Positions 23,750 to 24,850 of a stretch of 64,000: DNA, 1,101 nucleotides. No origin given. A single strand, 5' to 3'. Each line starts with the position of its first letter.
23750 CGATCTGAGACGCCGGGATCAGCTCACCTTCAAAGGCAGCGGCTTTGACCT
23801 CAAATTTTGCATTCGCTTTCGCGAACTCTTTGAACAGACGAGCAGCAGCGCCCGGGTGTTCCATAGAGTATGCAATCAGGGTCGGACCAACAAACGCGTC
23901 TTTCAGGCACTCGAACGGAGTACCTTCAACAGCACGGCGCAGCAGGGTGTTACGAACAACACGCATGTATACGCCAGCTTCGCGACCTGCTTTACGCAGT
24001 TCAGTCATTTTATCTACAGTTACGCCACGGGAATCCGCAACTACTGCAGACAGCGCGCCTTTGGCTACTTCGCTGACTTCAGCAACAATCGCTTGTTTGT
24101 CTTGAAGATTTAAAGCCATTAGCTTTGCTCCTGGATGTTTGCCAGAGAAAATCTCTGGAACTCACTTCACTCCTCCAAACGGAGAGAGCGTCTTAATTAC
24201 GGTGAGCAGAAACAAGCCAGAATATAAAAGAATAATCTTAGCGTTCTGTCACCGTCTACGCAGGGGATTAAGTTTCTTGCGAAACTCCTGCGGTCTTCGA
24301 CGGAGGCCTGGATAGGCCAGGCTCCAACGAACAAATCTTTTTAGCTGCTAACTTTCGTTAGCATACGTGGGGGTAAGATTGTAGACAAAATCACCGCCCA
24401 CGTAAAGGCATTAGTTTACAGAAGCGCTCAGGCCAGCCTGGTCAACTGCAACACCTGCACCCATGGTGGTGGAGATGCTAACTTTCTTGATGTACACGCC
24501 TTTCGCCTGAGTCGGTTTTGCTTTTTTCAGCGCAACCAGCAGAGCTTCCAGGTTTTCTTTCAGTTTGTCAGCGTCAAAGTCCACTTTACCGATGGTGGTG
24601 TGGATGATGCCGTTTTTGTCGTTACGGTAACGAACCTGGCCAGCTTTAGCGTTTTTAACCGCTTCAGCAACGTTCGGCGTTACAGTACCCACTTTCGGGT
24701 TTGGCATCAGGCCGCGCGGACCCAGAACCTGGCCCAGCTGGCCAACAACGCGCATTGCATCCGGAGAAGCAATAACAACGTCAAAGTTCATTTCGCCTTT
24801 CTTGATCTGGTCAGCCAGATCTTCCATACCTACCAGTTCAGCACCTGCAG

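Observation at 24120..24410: rplA-rplJ intergenic region (L10 leader) about 121 nt shorter than the K-12 spacer I recall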

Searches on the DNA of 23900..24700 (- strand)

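Call 3: search_dna_similar(query=window:23900-24700:-, collection=ecoli_genomes, mode=near, max_rows=30, rows=spread)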
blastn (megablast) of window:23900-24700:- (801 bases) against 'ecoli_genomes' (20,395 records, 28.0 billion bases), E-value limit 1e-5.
Records with a match: 5420; places in all: 5422; records where one place covers at least 80% of the query: 5420.
Genomes with a match: 5420 of 5426; with a place that covers at least 80% of the query: 5420. Places per genome that has any: lowest 1, median 1, highest 2. On chromosomes: 5420 places; on plasmids: 2.
Best place of each record, by identity: >=99% 5416; 95-99% 4.
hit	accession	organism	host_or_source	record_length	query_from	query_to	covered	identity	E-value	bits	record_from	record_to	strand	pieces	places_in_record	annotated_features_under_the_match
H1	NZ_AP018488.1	Escherichia coli O157:H7 strain PV15-279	Homo sapiens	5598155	1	801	100%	100.0%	0e+0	1480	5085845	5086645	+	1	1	rplA: 50S ribosomal protein L1 | rplJ: 50S ribosomal protein L10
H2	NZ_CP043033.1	Escherichia coli strain XDL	Homo sapiens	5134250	1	801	100%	100.0%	0e+0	1480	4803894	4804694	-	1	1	rplA: 50S ribosomal protein L1 | rplJ: 50S ribosomal protein L10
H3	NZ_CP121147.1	Escherichia coli strain E20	chicken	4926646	1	801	100%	100.0%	0e+0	1480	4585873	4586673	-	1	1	rplA: 50S ribosomal protein L1 | rplJ: 50S ribosomal protein L10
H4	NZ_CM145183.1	Escherichia coli strain E1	Homo sapiens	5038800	1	801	100%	100.0%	0e+0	1480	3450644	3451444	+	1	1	rplA: 50S ribosomal protein L1 | rplJ: 50S ribosomal protein L10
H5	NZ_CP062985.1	Escherichia coli UTI89 strain UTI89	Homo sapiens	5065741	1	801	100%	99.9%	0e+0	1474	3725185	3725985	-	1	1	rplA: 50S ribosomal protein L1 | rplJ: 50S ribosomal protein L10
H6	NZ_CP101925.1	Escherichia coli strain Seattle 1946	missing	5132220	1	801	100%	99.9%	0e+0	1474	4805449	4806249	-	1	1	rplA: 50S ribosomal protein L1 | rplJ: 50S ribosomal protein L10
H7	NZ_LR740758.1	Escherichia coli strain BEN5202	Gallus gallus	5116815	1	801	100%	99.9%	0e+0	1474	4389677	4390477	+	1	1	rplA: 50S ribosomal protein L1 | rplJ: 50S ribosomal protein L10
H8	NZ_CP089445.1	Escherichia coli strain 5-1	Human body fluids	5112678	1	801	100%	99.5%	0e+0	1458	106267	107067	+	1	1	rplA: 50S ribosomal protein L1 | rplJ: 50S ribosomal protein L10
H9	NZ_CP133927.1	Escherichia coli strain M22546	Homo sapiens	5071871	1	801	100%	99.5%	0e+0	1458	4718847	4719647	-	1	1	rplA: 50S ribosomal protein L1 | rplJ: 50S ribosomal protein L10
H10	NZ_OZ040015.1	Escherichia coli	-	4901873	1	801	100%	99.5%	0e+0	1458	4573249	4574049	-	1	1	rplA: 50S ribosomal protein L1 | rplJ: 50S ribosomal protein L10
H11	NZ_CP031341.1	Escherichia coli O145 strain RM12275-C1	missing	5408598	1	801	97%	100.0%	0e+0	1442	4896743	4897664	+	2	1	rplA: 50S ribosomal protein L1 | rplJ: 50S ribosomal protein L10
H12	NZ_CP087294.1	Escherichia coli strain APEC E956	chicken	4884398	1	801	97%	100.0%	0e+0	1442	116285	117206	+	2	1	rplA: 50S ribosomal protein L1 | rplJ: 50S ribosomal protein L10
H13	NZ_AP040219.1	Escherichia coli strain NR329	Homo sapiens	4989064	1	801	97%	100.0%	0e+0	1442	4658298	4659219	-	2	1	rplA: 50S ribosomal protein L1 | rplJ: 50S ribosomal protein L10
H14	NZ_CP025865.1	Escherichia coli strain 504211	Homo sapiens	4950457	1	801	97%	99.9%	0e+0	1436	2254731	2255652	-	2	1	rplA: 50S ribosomal protein L1 | rplJ: 50S ribosomal protein L10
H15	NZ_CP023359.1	Escherichia coli strain 1943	canine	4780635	1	801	97%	99.9%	0e+0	1436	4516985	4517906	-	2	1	rplA: 50S ribosomal protein L1 | rplJ: 50S ribosomal protein L10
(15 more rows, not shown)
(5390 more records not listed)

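Call 6: get_annotated_region(hit=H11, flank=500)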
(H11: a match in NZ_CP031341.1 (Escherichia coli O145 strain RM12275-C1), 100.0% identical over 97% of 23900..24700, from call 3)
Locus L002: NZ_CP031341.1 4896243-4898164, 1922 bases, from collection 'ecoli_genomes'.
description: Escherichia coli O145 strain RM12275-C1 chromosome, complete genome
organism: Escherichia coli O145 strain RM12275-C1 (NCBI taxid 1055538)
replicon: chromosome; assembly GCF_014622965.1
host: missing; source: -; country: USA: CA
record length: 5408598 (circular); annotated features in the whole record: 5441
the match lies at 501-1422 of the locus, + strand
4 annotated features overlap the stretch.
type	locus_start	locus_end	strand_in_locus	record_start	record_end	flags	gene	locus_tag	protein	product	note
CDS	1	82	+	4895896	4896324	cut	rplK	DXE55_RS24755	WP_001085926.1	50S ribosomal protein L11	-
CDS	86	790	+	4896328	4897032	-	rplA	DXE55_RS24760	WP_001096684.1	50S ribosomal protein L1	-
CDS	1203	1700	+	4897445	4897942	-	rplJ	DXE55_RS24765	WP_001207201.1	50S ribosomal protein L10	-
CDS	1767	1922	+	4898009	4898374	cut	rplL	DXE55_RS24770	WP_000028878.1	50S ribosomal protein L7/L12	-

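Call 9: search_dna_similar(query=window:24305-24375:-, collection=ecoli_genomes, mode=near, max_rows=40, rows=spread)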
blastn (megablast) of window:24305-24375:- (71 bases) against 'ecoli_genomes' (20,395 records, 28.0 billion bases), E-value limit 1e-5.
Records with a match: 5411; places in all: 5413; records where one place covers at least 80% of the query: 1778.
Genomes with a match: 5411 of 5426; with a place that covers at least 80% of the query: 1778. Places per genome that has any: lowest 1, median 1, highest 2. On chromosomes: 5411 places; on plasmids: 2.
Best place of each record, by identity: >=99% 4839; 95-99% 572.
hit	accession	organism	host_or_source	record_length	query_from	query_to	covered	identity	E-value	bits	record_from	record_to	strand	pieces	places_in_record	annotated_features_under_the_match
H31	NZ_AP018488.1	Escherichia coli O157:H7 strain PV15-279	Homo sapiens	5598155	1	71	100%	100.0%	2e-28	132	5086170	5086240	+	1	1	none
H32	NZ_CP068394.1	Escherichia coli strain M-17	medicine "BIOFLOR"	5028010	1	71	100%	100.0%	2e-28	132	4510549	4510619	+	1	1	none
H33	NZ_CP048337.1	Escherichia coli strain 142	environment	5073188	1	71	100%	100.0%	2e-28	132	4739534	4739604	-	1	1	none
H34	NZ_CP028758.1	Escherichia coli strain A16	Otter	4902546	1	71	100%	100.0%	2e-28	132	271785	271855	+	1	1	none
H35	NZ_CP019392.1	Escherichia coli strain XH992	Homo sapiens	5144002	1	71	100%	100.0%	2e-28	132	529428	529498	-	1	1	none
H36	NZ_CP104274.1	Escherichia coli strain Ec15103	Homo sapiens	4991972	1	71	100%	100.0%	2e-28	132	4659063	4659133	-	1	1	none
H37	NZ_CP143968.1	Escherichia coli strain PNUSAE147328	missing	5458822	1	71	100%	100.0%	2e-28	132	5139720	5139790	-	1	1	none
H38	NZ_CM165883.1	Escherichia coli strain N61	Homo sapiens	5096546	1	71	100%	100.0%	2e-28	132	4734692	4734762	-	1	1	none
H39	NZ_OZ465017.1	Escherichia coli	Homo sapiens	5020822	1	71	100%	100.0%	2e-28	132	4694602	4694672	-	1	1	none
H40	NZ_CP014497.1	Escherichia coli strain ZH193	Homo sapiens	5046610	1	71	100%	98.6%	9e-27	126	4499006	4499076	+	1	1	none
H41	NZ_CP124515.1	Escherichia coli strain AVS0282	wastewater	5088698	1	71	100%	98.6%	9e-27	126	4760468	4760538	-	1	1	none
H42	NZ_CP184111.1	Escherichia coli strain AZ 190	Homo sapiens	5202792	1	71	100%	98.6%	9e-27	126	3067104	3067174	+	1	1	none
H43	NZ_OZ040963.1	Escherichia coli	-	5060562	1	71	100%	98.6%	9e-27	126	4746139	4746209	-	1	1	none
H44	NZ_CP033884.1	Escherichia coli strain 50579417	Homo sapiens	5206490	35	71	52%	100.0%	1e-9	69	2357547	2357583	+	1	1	none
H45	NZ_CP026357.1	Escherichia coli strain 2F_0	not applicable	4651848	35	71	52%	100.0%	1e-9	69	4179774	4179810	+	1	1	none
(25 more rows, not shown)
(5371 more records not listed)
